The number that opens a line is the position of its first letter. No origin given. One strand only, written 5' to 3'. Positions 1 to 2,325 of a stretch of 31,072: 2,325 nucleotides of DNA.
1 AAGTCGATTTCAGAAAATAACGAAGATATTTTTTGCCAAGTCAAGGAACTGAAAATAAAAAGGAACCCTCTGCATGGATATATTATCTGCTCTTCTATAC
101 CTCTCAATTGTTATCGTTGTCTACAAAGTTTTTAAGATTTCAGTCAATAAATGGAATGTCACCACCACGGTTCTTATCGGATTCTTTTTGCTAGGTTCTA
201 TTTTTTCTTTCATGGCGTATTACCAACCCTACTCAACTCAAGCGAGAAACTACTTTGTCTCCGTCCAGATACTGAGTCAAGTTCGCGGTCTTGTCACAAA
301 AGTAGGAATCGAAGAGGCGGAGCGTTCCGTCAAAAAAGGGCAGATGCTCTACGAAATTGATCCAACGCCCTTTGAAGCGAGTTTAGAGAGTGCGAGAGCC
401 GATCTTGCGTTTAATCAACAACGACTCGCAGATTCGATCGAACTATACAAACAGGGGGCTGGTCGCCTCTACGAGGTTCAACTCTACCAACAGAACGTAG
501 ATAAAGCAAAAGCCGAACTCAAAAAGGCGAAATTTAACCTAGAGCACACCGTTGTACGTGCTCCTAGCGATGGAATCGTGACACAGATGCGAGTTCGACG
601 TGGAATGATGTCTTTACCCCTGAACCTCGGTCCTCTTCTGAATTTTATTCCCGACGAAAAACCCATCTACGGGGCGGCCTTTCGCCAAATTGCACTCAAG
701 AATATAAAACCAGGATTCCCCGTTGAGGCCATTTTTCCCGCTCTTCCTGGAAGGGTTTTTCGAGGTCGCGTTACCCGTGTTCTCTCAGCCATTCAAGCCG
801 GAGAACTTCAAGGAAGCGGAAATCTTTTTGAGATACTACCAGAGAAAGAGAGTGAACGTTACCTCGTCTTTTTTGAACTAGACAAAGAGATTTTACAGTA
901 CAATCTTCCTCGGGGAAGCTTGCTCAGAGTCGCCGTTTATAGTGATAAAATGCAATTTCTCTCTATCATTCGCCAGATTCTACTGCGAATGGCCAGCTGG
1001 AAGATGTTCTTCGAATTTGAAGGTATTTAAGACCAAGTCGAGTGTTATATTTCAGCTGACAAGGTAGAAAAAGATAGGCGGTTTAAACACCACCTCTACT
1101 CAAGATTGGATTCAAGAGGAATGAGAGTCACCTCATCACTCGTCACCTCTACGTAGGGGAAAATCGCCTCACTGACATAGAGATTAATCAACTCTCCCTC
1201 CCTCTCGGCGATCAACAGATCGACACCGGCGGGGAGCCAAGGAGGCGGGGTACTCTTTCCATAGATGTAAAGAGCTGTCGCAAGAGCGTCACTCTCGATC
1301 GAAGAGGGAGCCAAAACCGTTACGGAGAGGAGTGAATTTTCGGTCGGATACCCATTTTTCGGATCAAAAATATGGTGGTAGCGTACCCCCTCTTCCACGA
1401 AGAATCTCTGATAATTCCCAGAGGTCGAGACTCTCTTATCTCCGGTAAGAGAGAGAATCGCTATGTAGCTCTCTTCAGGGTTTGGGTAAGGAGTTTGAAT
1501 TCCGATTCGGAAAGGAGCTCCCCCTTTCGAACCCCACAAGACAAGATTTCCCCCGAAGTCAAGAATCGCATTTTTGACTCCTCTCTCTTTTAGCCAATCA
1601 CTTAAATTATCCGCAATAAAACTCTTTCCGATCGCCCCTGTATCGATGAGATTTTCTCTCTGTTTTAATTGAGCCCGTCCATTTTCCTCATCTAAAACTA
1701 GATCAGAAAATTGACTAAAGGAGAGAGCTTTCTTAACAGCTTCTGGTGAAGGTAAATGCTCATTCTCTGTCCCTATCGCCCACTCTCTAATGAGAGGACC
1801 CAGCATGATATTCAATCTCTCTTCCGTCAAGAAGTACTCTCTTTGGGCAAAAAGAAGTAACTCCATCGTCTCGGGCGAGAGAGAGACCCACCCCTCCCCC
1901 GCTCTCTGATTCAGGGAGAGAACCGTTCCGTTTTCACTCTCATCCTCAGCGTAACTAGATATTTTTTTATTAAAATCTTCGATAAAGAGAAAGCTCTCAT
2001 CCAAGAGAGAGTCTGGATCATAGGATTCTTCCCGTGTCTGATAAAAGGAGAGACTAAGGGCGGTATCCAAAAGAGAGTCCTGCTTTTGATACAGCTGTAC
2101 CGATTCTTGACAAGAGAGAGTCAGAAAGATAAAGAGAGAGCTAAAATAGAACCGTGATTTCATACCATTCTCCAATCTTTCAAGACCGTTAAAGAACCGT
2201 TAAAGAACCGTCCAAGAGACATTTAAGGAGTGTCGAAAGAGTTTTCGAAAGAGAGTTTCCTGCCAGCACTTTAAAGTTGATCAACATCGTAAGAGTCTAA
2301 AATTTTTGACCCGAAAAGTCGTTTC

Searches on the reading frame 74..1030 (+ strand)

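Call 7: search_protein_families(library=pfam, proteins=[window:74-1030:+], max_evalue=0.1)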
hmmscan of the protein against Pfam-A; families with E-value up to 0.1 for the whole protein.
window:74-1030:+ (318 aa): 4 families
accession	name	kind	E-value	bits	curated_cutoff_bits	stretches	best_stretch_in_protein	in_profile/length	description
PF16576.10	HlyD_D23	-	1.4e-13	51.1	30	1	65-241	21-189/214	Barrel-sandwich domain of CusB or HlyD membrane-fusion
PF13437.12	HlyD_3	-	0.00093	20.4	22.2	0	160-242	1-82/106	HlyD family secretion protein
PF13533.13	Biotin_lipoyl_2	-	0.00097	19.4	29.8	0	68-96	5-32/32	Biotin-lipoyl like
PF02321.23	OEP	-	0.081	13.2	22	0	101-159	120-178/187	Outer membrane efflux protein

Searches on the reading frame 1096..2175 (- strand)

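Call 7: search_protein_families(library=pfam, proteins=[window:1096-2175:-], max_evalue=0.1)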
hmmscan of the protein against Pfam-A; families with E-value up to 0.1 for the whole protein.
window:1096-2175:- (359 aa): 1 family
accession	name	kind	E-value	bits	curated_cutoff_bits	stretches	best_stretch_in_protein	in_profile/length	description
PF02424.20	ApbE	-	8.1e-65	219.4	25.6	1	37-308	2-249/266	ApbE family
